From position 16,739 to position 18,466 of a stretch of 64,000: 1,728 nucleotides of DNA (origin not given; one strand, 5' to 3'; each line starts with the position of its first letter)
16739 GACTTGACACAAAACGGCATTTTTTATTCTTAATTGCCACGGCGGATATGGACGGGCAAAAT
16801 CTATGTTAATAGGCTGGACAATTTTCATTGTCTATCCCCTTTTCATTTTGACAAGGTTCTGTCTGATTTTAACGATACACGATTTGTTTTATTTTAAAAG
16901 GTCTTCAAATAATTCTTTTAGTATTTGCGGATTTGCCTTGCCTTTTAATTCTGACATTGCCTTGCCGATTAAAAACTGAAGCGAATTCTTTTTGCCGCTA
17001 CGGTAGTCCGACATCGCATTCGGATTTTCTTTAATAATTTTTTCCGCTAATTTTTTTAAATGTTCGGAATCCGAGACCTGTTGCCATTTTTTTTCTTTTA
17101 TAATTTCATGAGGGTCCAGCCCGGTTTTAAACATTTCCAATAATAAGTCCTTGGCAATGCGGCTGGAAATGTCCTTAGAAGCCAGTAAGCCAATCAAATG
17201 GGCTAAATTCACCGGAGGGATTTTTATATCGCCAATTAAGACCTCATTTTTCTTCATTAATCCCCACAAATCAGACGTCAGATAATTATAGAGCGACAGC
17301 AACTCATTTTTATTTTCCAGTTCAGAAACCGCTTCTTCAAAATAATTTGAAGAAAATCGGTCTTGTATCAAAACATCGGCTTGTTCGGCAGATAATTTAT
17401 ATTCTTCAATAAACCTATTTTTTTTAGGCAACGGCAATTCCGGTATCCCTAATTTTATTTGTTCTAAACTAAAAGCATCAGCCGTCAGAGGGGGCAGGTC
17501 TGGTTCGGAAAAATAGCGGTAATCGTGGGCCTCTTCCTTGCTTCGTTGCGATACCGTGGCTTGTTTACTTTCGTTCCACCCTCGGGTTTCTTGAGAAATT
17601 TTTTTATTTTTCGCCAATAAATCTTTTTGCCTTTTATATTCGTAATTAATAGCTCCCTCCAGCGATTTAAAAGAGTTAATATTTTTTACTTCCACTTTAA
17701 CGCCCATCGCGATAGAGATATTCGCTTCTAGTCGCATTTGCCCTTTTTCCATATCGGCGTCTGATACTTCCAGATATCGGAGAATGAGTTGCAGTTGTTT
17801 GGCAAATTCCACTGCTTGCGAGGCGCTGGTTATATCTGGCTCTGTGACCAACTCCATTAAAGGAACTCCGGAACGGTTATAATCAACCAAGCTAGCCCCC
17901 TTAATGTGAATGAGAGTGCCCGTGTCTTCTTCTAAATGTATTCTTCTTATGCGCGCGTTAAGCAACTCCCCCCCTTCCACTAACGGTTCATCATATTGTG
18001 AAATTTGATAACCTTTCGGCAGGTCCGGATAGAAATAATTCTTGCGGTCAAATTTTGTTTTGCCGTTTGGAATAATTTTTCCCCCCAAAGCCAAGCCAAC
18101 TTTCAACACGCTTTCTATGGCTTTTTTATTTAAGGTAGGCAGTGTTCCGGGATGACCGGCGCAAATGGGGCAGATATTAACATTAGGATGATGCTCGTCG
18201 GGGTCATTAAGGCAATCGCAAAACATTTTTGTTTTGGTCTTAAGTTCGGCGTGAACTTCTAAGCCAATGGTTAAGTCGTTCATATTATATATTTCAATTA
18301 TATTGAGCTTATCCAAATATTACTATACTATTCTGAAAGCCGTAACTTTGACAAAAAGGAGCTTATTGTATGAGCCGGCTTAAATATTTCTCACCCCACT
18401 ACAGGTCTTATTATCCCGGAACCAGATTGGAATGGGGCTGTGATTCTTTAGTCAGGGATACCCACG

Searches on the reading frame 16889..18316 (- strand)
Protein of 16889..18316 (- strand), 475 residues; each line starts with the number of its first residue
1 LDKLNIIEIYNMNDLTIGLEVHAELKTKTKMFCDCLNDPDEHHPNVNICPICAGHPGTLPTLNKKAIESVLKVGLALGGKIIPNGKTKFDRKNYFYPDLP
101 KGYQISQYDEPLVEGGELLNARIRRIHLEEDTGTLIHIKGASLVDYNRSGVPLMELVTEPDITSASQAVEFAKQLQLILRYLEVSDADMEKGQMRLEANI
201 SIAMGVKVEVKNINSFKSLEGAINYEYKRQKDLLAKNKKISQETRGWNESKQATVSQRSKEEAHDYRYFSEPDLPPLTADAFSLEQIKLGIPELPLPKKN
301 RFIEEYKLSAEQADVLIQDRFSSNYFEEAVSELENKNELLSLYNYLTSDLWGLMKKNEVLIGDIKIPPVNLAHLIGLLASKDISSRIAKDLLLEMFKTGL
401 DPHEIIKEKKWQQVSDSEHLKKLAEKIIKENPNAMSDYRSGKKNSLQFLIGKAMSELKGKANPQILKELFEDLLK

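Call 32: search_protein_families(library=pfam, proteins=[window:16889-18316:-], max_evalue=0.00001)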
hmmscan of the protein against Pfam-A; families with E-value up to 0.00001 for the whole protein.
window:16889-18316:- (475 aa): 2 families
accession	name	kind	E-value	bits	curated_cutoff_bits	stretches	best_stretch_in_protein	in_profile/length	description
PF02934.20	GatB_N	-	3.8e-103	344.9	23.4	1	16-280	2-272/277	GatB/GatE catalytic domain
PF02637.23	GatB_Yqey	-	3e-38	131.4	27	1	324-474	1-148/148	GatB domain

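Call 57: find_homologous_proteins(query=window:16889-18313:-, max_evalue=1e-50)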
Query window:16889-18313:- (474 aa): 8000 proteins with E <= 1e-50 among 8000 candidates; the best 120 are listed.
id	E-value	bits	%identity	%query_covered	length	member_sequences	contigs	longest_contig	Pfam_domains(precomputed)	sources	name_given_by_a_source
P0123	0.0e+0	1029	100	98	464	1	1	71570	PF02637.24,PF02934.21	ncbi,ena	-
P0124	0.0e+0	1027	100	98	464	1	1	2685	PF02637.24,PF02934.21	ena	-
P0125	6.1e-279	943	91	98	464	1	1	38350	PF02637.24,PF02934.21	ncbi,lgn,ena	-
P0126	1.1e-258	876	83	98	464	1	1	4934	PF02637.24,PF02934.21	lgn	-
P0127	8.5e-255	864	83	98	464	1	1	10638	PF02637.24,PF02934.21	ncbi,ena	-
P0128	6.3e-252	854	82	97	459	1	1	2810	PF02637.24,PF02934.21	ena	-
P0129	8.4e-227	771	73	97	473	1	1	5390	PF02637.24,PF02934.21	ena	-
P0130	3.4e-226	769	73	97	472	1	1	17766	PF02637.24,PF02934.21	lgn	-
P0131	1.4e-208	711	67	97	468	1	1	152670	PF02637.24,PF02934.21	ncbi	-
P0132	1.5e-207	708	68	97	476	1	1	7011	PF02637.24,PF02934.21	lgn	-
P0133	4.3e-207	706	70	98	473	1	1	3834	PF02637.24,PF02934.21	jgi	jgi:aspartyl-tRNA(Asn)/glutamyl-tRNA(Gln) amidotransferase subunit B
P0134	4.8e-203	693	66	97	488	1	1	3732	PF02637.24,PF02934.21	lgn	-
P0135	3.2e-198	677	65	97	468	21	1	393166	PF02637.24,PF02934.21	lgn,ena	-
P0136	6.4e-198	676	66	97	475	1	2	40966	PF02637.24,PF02934.21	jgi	-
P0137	2.2e-197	674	65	97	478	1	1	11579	PF02637.24,PF02934.21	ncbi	-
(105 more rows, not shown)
